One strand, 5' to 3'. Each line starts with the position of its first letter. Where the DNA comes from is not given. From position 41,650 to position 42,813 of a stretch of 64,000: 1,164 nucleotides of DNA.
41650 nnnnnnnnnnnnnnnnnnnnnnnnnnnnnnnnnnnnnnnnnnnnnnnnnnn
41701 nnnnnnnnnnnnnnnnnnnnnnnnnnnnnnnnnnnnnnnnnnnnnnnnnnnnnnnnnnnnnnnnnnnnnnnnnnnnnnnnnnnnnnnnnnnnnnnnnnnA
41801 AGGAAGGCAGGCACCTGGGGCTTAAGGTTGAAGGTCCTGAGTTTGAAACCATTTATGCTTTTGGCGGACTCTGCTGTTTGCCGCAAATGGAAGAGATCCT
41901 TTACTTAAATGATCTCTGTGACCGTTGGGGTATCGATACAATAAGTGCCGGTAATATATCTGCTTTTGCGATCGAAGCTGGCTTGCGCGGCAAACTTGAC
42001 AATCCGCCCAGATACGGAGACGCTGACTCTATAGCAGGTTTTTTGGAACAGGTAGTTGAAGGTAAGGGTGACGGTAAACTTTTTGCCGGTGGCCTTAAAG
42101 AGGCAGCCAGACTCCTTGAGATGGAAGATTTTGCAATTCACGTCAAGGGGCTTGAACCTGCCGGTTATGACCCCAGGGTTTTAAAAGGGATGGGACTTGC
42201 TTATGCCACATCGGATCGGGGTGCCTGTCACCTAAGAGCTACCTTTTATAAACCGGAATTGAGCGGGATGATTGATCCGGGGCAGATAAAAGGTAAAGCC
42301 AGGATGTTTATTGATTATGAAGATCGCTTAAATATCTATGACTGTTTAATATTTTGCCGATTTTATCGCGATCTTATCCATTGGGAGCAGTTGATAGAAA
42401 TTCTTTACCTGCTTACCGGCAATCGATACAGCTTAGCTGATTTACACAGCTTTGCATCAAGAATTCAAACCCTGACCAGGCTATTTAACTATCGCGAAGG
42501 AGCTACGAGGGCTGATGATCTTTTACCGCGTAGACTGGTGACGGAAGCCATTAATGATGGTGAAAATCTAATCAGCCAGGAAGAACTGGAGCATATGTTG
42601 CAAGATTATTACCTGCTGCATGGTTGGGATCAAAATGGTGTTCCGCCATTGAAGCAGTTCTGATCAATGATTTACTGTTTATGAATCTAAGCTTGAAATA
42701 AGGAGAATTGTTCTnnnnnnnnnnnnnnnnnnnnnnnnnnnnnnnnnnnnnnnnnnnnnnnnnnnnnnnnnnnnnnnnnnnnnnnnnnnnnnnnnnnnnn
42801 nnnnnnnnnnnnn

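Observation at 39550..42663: GabT paired with a tungsten-type AOR instead of an NAD(P)-dependent semialdehyde dehydrogenase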

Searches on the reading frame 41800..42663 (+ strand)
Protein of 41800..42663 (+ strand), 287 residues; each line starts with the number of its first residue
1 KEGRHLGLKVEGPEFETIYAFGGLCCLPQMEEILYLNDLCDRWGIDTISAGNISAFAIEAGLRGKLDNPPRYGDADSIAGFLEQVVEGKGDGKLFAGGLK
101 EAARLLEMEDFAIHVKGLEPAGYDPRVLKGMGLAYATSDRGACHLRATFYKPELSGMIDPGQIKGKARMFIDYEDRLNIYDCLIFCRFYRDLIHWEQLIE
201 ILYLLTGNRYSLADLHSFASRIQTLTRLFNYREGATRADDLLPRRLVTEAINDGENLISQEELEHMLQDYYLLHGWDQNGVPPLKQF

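Call 80: search_solved_structures(query=window:41800-42663:+, max_evalue=0.00001, show_alignments=5)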
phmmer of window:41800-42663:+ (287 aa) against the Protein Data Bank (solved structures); distinct sequences matched with E-value up to 0.00001: 9.
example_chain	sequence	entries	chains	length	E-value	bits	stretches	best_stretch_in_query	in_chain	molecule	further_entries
9mqx_D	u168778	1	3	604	3.7e-39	138.2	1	7-284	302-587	Aldehyde:ferredoxin oxidoreductase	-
9g7j_A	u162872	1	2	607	5.3e-37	131.1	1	7-283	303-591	Aldehyde ferredoxin oxidoreductase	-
1aor_A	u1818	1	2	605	9.2e-37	130.4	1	10-284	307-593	ALDEHYDE FERREDOXIN OXIDOREDUCTASE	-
9q1t_A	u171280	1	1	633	1.4e-34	123.2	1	3-282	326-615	Tungsten-dependent aldehyde oxidoreductase WOR83 from Haloferax volcanii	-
8c0z_A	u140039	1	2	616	1.2e-33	120.2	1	12-283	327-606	Aldehyde:ferredoxin oxidoreductase,tungsten-containing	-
1b25_A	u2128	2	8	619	1.2e-28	103.7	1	14-283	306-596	PROTEIN (FORMALDEHYDE FERREDOXIN OXIDOREDUCTASE) | FORMALDEHYDE FERREDOXIN OXIDOREDUCTASE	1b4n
6x6u_A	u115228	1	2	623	3.9e-11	46.2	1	5-147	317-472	Formaldehyde:ferredoxin oxidoreductase wor5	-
6x1o_A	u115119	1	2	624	3.9e-11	46.2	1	5-147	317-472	Formaldehyde:ferredoxin oxidoreductase wor5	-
4z3w_A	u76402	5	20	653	8.7e-06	28.7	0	214-283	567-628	Benzoyl-CoA reductase, putative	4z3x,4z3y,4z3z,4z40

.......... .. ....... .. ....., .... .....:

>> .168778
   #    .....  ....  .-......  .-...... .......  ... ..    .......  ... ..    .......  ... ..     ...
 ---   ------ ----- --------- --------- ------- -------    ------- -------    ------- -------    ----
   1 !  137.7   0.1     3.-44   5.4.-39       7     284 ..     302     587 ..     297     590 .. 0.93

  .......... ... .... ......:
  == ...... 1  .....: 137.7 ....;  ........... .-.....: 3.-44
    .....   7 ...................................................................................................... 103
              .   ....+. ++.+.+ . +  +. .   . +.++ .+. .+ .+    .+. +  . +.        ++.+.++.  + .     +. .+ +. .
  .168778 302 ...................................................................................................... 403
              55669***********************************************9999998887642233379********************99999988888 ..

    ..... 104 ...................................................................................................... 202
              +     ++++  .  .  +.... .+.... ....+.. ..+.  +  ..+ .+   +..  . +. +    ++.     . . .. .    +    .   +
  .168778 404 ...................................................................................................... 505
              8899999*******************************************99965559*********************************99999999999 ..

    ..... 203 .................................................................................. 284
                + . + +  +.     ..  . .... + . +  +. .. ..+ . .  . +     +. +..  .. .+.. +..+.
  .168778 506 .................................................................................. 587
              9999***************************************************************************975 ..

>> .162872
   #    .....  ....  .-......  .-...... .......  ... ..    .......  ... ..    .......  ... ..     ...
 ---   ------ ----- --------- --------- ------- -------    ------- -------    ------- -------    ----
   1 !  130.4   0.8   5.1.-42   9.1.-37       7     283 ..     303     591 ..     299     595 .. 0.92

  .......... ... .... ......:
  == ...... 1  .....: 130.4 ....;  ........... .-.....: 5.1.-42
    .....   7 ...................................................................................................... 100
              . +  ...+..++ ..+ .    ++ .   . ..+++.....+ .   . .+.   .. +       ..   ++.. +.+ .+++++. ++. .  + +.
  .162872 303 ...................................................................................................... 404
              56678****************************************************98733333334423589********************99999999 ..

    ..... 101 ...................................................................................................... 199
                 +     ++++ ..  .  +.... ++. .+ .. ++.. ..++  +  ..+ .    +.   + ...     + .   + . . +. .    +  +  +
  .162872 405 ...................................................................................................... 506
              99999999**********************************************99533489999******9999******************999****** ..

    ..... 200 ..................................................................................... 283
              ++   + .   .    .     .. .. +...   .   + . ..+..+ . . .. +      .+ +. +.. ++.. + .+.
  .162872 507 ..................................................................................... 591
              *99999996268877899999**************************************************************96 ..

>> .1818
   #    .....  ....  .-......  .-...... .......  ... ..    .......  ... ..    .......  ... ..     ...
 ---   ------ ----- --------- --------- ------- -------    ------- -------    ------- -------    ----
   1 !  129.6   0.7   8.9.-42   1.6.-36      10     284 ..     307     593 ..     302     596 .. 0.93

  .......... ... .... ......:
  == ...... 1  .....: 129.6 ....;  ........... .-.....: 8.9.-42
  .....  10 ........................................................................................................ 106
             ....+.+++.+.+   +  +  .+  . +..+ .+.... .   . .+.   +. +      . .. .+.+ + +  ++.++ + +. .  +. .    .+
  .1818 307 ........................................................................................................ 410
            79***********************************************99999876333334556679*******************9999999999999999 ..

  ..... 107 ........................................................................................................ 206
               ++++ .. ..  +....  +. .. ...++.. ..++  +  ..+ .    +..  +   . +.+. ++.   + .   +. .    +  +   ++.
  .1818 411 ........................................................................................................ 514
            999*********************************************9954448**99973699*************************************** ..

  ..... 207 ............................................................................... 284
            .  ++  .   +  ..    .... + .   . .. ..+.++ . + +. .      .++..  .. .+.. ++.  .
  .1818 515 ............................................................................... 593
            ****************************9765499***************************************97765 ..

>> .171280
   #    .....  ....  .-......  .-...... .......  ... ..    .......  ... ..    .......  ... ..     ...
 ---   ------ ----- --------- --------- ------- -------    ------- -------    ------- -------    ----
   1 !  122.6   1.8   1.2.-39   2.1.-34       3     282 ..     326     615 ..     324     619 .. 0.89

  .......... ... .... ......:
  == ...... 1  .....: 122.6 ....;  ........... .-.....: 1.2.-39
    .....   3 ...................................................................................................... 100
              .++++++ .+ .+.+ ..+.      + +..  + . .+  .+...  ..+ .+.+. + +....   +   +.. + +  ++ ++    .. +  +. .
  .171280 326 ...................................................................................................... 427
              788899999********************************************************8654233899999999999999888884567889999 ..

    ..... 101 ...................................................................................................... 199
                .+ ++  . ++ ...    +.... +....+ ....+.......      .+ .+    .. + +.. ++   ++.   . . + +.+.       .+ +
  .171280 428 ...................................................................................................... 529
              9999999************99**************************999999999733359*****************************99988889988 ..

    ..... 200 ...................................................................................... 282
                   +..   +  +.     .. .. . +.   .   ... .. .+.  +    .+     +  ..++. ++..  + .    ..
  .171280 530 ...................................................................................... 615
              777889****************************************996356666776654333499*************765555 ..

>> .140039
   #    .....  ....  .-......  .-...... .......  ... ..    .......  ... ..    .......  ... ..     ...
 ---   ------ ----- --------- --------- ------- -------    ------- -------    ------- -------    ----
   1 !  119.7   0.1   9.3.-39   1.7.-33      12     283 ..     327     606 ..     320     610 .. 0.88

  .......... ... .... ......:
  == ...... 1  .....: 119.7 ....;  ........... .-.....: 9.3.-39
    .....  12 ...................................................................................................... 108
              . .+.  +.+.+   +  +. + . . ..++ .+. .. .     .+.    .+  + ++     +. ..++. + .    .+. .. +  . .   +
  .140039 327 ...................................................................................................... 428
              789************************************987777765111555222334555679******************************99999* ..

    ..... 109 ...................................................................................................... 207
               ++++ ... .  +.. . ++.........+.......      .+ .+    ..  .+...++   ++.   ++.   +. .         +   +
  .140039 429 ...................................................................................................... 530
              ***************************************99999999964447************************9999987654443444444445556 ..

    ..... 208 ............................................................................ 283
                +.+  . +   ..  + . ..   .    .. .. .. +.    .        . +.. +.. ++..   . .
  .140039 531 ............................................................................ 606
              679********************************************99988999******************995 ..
